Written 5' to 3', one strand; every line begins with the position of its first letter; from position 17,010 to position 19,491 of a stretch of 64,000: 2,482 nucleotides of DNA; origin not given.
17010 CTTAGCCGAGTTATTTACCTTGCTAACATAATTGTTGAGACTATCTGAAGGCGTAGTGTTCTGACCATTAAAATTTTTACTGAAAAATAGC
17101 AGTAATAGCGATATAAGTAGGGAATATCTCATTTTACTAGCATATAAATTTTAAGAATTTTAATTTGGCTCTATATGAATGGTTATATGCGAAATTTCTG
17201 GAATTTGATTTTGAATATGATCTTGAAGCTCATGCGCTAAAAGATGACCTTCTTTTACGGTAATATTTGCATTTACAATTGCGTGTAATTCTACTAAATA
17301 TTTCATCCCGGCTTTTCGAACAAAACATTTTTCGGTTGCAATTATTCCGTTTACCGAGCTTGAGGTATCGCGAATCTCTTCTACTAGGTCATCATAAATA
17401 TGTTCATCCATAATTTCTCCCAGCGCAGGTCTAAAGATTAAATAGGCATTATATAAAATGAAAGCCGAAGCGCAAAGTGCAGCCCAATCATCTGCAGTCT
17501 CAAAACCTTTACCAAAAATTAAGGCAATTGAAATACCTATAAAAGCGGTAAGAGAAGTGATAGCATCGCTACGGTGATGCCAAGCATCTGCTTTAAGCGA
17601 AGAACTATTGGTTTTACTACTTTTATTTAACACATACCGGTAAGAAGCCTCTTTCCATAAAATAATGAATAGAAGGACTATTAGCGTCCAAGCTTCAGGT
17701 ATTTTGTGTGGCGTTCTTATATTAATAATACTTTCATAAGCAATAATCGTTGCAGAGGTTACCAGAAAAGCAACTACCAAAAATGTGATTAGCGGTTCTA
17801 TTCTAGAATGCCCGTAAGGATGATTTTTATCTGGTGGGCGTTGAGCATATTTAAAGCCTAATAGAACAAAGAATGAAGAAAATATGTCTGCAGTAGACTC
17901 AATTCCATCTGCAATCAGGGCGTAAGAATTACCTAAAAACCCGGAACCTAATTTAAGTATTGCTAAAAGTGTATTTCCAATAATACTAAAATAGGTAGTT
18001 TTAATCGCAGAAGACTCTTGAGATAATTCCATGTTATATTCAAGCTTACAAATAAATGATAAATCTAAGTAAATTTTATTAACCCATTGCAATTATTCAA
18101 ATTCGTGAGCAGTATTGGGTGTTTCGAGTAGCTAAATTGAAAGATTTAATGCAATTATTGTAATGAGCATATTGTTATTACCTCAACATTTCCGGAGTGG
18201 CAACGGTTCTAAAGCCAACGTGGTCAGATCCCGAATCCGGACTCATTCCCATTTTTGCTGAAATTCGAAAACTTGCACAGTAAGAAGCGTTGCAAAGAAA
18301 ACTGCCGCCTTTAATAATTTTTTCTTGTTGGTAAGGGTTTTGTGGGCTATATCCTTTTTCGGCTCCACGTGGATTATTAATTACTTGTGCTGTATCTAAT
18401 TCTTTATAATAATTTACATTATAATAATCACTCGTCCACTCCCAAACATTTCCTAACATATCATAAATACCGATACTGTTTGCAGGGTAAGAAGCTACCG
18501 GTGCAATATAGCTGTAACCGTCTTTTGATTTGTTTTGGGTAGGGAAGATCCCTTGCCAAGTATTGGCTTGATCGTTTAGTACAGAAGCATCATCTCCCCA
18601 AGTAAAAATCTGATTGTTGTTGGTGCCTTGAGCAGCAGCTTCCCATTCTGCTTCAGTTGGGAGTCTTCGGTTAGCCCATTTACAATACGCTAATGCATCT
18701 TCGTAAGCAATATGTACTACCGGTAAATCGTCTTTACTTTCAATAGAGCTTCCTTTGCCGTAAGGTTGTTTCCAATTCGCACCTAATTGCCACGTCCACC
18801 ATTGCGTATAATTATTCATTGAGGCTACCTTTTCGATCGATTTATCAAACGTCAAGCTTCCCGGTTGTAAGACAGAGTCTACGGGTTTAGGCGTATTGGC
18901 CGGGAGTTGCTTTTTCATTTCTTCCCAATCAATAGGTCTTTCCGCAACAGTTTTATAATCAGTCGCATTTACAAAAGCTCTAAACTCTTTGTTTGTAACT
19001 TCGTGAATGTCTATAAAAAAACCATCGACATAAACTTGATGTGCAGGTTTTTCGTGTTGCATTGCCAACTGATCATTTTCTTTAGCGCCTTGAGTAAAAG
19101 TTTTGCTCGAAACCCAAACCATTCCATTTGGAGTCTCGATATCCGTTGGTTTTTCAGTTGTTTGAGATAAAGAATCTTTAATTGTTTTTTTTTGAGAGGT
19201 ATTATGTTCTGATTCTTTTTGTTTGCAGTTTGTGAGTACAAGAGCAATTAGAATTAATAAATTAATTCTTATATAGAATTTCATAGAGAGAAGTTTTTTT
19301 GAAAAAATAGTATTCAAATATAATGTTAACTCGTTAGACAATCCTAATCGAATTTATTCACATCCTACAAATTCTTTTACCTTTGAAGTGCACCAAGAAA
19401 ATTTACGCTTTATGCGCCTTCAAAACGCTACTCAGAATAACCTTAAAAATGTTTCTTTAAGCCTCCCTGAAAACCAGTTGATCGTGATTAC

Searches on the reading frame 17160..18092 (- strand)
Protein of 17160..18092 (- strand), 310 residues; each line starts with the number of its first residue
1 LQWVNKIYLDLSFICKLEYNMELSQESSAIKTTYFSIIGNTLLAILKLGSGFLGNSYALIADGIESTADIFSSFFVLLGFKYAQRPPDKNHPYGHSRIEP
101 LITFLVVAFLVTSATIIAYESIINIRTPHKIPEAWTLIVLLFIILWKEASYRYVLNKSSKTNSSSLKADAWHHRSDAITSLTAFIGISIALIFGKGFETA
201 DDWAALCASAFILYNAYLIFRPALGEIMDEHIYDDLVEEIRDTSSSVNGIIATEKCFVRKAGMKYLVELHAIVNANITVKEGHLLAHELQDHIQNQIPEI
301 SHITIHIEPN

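Call 59: search_protein_families(library=pfam, proteins=[window:17160-18092:-], max_evalue=0.00001)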
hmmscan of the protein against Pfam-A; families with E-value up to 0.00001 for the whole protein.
window:17160-18092:- (310 aa): 2 families
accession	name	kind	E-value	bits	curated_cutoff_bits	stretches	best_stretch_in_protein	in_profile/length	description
PF01545.26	Cation_efflux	-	2.6e-48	164.8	26.6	1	35-228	3-198/198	Cation efflux family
PF16916.11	ZT_dimer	-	2.1e-19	69.7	26.7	1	234-309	3-77/78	Dimerisation domain of Zinc Transporter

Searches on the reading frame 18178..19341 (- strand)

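Call 59: search_protein_families(library=pfam, proteins=[window:18178-19341:-], max_evalue=0.00001)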
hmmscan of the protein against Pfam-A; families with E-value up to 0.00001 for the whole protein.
window:18178-19341:- (387 aa): 1 family
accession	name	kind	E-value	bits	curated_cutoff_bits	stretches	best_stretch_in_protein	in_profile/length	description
PF03781.23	FGE-sulfatase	-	1.1e-69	235.4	23.3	1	72-380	3-254/255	Sulfatase-modifying factor enzyme 1-like domain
